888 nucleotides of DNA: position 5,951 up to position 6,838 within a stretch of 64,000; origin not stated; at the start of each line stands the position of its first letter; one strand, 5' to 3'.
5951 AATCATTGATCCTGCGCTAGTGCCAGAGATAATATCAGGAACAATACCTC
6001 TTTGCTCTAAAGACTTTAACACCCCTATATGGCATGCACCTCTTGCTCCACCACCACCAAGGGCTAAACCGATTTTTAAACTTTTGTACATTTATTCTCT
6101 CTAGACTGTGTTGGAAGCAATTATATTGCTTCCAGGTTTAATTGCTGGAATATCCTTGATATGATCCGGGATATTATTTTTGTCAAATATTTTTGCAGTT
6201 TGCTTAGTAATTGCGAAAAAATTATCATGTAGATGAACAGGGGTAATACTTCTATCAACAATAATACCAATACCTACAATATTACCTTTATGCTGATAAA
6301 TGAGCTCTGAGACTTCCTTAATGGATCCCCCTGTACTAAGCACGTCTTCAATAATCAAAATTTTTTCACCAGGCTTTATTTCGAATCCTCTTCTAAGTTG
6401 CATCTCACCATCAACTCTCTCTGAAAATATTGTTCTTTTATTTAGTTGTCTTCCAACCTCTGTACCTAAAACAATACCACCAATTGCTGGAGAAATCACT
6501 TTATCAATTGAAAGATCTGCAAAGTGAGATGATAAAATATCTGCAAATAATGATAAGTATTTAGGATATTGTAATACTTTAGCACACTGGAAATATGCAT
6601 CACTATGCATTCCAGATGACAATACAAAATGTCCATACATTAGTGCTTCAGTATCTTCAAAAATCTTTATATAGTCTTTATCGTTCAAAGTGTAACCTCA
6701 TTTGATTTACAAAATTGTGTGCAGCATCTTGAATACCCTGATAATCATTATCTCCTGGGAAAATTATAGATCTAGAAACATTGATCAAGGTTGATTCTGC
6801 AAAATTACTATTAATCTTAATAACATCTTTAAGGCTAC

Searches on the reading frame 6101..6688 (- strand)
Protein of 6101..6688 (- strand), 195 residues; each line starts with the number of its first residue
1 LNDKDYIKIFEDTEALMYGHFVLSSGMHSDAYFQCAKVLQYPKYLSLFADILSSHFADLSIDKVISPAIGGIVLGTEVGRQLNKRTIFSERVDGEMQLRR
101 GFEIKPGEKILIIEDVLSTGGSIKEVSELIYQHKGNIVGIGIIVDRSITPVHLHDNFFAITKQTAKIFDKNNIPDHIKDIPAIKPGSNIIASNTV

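Call 36: find_encoding_contigs(protein=window:6101-6688:-, flank=3500, max_places=10)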
Protein window:6101-6688:- (195 aa): 23 contigs read that carry it; 10 places shown.
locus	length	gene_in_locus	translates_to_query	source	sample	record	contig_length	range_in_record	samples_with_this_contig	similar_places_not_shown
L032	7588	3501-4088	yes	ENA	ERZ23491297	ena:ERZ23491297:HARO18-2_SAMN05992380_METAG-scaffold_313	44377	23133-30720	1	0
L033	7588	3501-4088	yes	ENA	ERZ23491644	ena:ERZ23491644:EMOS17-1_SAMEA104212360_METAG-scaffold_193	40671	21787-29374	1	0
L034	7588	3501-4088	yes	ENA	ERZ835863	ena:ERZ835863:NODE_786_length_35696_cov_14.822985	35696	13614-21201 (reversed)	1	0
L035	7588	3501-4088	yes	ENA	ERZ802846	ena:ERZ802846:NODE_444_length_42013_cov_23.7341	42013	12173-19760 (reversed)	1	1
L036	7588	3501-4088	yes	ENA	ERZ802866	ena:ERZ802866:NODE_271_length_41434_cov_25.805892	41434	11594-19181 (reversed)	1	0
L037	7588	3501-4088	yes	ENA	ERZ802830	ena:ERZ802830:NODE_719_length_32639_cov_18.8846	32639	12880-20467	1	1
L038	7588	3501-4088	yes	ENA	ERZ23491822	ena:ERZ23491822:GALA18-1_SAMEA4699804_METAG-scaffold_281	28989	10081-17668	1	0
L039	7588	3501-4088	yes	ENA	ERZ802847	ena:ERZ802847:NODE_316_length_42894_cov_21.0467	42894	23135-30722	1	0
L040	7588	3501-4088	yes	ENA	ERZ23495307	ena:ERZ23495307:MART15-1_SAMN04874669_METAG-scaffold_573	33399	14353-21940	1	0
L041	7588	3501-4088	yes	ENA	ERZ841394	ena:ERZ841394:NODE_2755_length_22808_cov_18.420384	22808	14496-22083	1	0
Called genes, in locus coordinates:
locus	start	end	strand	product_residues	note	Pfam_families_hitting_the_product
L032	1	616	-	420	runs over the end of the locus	PF00375:SDF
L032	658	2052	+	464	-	PF00474:SSF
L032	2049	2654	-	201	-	PF00583:Acetyltransf_1 (weak)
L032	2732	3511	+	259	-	PF00215:OMPdecase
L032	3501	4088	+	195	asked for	PF00156:Pribosyltran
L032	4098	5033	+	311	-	PF01734:Patatin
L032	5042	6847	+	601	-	PF11412:DsbD_N, PF02683:DsbD_TM, PF03190:Thioredox_DsbH (weak), PF13899:Thioredoxin_7, PF13098:Thioredoxin_2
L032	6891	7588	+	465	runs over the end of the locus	PF00089:Trypsin, PF13365:Trypsin_2, PF00595:PDZ, PF13180:PDZ_2, PF17820:PDZ_6, PF13180:PDZ_2 (weak)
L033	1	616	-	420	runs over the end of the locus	PF00375:SDF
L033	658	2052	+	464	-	PF00474:SSF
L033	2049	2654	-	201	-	PF00583:Acetyltransf_1 (weak)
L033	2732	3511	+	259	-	PF00215:OMPdecase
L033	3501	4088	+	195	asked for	PF00156:Pribosyltran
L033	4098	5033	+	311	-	PF01734:Patatin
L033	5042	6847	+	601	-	PF11412:DsbD_N, PF02683:DsbD_TM, PF03190:Thioredox_DsbH (weak), PF13899:Thioredoxin_7, PF13098:Thioredoxin_2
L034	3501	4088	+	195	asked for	PF00156:Pribosyltran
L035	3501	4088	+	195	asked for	PF00156:Pribosyltran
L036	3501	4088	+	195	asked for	PF00156:Pribosyltran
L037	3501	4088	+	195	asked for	PF00156:Pribosyltran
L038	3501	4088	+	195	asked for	PF00156:Pribosyltran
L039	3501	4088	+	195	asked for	PF00156:Pribosyltran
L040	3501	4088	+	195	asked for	PF00156:Pribosyltran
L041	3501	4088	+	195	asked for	PF00156:Pribosyltran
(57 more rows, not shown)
